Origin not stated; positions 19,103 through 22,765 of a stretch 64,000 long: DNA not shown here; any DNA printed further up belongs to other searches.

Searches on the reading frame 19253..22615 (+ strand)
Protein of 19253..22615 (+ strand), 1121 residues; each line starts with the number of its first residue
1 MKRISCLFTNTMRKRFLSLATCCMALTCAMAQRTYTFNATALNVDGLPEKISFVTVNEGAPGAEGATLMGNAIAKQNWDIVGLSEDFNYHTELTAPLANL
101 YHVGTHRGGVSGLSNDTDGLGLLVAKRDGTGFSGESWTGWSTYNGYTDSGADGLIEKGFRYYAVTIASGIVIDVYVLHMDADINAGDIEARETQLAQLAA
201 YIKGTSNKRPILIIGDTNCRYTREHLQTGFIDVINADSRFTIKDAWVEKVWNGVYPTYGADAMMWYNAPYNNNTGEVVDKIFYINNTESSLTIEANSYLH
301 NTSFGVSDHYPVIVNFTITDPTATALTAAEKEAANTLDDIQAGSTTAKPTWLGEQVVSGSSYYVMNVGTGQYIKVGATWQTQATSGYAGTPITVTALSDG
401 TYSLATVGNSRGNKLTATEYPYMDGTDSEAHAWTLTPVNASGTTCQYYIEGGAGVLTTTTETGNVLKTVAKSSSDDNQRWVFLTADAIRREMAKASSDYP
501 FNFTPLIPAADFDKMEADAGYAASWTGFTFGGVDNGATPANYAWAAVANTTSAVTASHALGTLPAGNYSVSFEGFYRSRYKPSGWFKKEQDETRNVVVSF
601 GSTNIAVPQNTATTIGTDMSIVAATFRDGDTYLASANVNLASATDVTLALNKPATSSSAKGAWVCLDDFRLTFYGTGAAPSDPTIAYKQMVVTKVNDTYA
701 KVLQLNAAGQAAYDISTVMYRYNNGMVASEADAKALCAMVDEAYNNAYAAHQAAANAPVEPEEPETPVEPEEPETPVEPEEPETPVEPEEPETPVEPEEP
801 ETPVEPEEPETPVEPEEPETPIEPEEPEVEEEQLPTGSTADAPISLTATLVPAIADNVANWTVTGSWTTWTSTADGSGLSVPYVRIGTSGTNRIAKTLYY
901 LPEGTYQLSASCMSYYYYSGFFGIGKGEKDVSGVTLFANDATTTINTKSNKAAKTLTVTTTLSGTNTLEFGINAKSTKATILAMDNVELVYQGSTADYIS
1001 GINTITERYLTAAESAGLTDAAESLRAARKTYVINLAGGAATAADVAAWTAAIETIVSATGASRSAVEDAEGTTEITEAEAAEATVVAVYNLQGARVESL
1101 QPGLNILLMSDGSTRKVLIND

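Call 11: search_protein_families(library=pfam, proteins=[window:19253-22615:+], max_evalue=0.01)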
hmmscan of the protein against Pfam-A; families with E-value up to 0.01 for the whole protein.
window:19253-22615:+ (1121 aa): 1 family
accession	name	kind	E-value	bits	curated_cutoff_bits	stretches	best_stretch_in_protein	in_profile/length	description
PF22669.2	Exo_endo_phos2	-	5.2e-07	29.9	27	1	150-314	110-287/288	Endonuclease/Exonuclease/phosphatase family 2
